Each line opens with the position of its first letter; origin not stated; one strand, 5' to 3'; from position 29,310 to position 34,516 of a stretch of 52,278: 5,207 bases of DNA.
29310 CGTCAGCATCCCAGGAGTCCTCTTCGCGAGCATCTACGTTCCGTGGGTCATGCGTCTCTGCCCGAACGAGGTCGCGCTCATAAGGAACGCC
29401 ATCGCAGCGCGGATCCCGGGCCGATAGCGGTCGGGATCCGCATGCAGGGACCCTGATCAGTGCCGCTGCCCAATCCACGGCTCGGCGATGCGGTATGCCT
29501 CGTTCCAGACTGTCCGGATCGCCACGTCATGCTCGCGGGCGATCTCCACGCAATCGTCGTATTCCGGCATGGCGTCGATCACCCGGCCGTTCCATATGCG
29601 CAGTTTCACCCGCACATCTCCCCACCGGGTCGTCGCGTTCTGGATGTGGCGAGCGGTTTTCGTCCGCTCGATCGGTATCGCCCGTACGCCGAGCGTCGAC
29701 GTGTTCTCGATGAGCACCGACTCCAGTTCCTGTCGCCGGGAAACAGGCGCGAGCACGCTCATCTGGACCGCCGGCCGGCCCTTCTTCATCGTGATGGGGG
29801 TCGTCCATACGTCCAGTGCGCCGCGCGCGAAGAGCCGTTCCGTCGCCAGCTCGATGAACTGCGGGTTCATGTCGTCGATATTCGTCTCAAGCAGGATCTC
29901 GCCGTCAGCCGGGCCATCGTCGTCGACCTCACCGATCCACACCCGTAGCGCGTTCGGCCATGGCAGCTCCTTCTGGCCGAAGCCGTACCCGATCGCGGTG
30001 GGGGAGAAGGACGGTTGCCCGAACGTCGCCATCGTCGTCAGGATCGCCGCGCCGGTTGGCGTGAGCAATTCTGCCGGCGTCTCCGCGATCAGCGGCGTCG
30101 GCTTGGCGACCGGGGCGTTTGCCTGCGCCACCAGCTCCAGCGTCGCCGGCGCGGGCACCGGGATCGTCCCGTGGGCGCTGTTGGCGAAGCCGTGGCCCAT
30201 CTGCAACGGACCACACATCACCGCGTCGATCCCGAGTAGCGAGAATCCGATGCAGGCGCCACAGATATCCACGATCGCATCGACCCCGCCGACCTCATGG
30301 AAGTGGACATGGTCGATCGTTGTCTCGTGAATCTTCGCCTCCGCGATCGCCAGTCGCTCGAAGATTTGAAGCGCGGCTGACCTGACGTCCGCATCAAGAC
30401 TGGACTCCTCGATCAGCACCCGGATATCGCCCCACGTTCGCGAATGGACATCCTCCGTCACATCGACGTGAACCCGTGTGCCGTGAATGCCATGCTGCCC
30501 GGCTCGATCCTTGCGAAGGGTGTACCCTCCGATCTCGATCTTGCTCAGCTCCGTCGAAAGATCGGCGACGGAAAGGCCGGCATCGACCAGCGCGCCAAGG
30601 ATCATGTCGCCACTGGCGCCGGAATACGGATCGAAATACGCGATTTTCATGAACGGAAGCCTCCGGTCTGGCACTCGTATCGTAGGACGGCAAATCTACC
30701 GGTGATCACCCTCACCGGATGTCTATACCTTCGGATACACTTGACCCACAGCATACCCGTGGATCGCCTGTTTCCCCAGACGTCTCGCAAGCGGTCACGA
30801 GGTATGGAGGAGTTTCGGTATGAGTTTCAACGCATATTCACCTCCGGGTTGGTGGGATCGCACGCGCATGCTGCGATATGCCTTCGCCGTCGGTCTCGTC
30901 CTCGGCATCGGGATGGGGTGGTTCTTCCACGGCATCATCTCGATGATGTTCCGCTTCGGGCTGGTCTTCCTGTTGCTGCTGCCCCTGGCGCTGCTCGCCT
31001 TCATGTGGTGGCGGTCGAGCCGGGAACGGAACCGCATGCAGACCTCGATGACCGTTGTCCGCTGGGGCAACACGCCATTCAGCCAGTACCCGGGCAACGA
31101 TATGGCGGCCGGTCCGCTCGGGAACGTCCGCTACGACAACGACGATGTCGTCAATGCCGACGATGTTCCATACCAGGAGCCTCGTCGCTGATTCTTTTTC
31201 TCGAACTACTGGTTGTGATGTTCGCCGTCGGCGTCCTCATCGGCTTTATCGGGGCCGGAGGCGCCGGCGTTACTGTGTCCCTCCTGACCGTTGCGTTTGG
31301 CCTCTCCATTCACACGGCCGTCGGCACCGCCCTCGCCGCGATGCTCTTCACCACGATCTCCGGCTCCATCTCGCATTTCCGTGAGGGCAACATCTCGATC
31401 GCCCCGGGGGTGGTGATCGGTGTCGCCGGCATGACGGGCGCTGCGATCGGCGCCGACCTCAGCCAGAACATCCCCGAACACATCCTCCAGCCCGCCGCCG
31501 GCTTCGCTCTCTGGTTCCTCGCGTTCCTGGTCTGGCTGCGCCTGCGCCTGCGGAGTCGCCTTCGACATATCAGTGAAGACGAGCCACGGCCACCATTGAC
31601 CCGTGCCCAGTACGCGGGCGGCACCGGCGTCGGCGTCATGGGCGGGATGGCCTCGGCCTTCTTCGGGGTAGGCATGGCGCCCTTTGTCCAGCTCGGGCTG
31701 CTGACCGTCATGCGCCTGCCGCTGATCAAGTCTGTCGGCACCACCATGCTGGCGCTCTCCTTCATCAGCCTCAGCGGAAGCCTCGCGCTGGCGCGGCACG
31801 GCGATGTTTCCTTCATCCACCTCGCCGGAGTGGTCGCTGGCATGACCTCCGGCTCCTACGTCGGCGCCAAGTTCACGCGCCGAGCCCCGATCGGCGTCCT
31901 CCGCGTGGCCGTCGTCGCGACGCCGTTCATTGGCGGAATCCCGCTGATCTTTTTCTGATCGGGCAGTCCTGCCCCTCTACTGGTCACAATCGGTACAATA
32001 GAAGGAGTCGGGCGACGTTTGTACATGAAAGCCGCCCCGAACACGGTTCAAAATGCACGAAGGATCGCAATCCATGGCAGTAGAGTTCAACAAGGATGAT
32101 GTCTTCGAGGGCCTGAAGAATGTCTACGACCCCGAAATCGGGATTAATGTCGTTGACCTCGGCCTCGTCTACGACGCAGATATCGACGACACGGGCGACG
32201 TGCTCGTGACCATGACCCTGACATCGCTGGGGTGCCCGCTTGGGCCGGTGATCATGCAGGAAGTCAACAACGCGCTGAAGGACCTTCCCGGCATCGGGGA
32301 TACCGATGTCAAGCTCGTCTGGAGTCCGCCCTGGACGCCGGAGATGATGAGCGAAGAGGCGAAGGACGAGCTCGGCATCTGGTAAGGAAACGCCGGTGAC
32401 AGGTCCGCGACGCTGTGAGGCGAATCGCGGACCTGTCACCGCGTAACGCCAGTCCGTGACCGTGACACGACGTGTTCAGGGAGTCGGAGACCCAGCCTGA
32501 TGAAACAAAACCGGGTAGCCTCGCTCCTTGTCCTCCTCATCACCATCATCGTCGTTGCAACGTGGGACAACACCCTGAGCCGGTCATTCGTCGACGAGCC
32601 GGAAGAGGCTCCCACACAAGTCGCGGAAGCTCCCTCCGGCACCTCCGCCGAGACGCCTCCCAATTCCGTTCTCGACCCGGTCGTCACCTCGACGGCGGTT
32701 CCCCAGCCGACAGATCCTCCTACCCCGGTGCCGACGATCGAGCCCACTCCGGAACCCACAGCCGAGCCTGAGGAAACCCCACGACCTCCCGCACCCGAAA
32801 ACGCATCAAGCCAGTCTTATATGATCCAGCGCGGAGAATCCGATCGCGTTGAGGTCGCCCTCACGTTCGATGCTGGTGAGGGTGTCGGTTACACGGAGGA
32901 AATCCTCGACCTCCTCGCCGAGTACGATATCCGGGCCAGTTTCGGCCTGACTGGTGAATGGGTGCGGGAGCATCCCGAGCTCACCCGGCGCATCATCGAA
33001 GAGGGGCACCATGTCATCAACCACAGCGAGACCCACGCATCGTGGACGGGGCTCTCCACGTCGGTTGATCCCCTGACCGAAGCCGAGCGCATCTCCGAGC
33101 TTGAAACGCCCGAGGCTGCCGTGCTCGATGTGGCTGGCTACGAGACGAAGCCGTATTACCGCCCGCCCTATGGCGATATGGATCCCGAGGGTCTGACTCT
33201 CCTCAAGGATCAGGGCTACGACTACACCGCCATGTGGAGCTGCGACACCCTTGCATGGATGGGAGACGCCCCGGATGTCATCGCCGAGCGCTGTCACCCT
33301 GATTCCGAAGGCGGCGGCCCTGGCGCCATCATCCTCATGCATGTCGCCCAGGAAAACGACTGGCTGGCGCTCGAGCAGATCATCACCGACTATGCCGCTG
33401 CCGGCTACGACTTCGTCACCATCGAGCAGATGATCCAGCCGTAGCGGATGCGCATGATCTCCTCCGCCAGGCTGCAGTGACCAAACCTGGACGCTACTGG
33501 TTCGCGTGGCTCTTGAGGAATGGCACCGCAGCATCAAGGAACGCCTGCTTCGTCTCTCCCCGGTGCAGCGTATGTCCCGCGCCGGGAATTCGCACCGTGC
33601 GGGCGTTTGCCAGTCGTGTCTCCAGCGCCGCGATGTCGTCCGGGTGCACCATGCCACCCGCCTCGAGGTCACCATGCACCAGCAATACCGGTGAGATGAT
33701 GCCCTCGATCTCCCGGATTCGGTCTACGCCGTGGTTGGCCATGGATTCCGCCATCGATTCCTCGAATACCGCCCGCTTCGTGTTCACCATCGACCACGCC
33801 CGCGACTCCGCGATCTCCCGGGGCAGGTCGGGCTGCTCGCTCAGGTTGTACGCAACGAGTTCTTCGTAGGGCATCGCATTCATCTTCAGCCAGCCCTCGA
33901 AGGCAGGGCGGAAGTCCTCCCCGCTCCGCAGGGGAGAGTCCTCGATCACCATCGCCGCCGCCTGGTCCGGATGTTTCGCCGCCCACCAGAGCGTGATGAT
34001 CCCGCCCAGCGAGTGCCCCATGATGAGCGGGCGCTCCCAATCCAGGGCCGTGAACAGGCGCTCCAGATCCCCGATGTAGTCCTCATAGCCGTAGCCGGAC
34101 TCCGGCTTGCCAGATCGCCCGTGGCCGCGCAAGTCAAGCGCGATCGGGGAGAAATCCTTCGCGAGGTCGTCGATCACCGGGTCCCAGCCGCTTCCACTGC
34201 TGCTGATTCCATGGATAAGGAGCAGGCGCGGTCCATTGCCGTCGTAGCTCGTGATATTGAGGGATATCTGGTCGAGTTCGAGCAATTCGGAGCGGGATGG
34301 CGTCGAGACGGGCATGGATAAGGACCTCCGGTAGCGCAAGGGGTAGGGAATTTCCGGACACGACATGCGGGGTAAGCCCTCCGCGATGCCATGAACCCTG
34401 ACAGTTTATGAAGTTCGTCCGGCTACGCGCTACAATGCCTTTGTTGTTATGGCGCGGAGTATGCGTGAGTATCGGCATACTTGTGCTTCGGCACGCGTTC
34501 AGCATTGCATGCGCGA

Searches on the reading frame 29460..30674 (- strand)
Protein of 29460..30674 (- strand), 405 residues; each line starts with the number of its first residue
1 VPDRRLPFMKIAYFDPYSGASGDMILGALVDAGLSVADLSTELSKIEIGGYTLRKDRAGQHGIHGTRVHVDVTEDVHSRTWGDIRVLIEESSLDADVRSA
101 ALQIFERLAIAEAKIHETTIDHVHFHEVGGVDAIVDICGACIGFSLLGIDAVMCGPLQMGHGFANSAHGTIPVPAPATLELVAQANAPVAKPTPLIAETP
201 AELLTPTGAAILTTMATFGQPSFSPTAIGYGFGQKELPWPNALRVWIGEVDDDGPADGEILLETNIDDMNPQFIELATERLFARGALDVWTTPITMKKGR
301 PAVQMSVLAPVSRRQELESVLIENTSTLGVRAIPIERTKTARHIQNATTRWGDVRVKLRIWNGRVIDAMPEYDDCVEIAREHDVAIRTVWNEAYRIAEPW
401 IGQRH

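Call 9: search_protein_families(library=pfam, proteins=[window:29460-30674:-], max_evalue=0.001)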
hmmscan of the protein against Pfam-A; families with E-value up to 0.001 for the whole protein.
window:29460-30674:- (405 aa): 1 family
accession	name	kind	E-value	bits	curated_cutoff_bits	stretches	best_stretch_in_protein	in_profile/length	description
PF01969.22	Ni_insertion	-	6.9e-132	440.5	22.1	1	12-389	1-374/375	Nickel insertion protein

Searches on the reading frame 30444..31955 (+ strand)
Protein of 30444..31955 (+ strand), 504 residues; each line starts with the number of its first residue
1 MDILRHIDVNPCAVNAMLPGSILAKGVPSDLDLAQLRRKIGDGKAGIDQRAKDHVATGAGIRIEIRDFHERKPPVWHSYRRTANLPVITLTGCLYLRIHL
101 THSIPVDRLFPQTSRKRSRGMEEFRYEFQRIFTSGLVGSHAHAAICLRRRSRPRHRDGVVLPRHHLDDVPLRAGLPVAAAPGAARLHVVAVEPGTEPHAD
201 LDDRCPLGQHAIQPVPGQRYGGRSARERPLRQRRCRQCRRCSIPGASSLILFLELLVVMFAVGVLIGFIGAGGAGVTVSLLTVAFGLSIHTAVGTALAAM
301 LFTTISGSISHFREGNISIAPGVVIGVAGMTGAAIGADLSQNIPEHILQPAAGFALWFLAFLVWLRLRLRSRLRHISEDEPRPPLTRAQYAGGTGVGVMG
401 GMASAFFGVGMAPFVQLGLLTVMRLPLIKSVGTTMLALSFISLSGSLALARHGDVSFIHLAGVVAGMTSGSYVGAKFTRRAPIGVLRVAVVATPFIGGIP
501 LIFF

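Call 9: search_protein_families(library=pfam, proteins=[window:30444-31955:+], max_evalue=0.001)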
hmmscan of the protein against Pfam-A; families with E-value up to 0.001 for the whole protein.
window:30444-31955:+ (504 aa): 1 family
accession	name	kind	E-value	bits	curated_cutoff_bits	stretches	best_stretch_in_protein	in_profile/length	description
PF01925.25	TauE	-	1.6e-36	126.6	32.6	1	255-499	1-235/237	Sulfite exporter TauE/SafE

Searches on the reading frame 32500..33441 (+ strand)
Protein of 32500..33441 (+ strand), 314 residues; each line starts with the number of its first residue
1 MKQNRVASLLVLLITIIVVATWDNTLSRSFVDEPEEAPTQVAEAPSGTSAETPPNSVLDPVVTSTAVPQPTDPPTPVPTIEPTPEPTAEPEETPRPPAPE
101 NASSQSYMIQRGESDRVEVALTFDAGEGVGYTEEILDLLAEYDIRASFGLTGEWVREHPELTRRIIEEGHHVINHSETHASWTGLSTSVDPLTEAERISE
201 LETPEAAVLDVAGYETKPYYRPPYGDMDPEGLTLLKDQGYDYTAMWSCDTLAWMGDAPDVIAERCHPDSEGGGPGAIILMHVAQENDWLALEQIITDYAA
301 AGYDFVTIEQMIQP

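Call 9: search_protein_families(library=pfam, proteins=[window:32500-33441:+], max_evalue=0.001)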
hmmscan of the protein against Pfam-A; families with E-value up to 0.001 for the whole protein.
window:32500-33441:+ (314 aa): 1 family
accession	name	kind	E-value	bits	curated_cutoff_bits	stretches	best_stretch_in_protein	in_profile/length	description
PF01522.26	Polysacc_deac_1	-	1.1e-23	83.9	23.1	1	115-242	5-123/124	Polysaccharide deacetylase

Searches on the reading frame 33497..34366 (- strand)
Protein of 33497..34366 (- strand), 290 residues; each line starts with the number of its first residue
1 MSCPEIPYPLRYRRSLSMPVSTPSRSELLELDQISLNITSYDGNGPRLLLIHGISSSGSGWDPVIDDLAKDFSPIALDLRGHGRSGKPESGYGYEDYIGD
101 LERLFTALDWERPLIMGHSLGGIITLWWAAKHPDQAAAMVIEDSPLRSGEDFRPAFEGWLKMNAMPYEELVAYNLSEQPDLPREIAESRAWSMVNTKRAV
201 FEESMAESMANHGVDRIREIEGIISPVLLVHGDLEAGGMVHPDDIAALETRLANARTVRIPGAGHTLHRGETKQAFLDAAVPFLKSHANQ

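Call 9: search_protein_families(library=pfam, proteins=[window:33497-34366:-], max_evalue=0.001)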
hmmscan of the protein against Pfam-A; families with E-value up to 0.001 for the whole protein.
window:33497-34366:- (290 aa): 4 families
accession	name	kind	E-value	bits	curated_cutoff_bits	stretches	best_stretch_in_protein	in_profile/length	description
PF00561.26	Abhydrolase_1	-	1.2e-26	94.3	25.8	1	46-267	1-240/245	alpha/beta hydrolase fold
PF12697.13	Abhydrolase_6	-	4.8e-21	76.8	26.3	1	48-276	1-214/217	Alpha/beta hydrolase family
PF12146.15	Hydrolase_4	-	7.2e-17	61.9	27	1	48-269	7-236/239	Serine aminopeptidase, S33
PF00326.27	Peptidase_S9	-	5.7e-05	23.2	22.6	0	107-143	60-96/213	Prolyl oligopeptidase family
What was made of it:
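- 33494..34366 (-): Divergently transcribed alpha/beta-hydrolase. It is a conserved neighbour that marks the orthologous locus (context, probably not functional). Pfam result (call 9).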
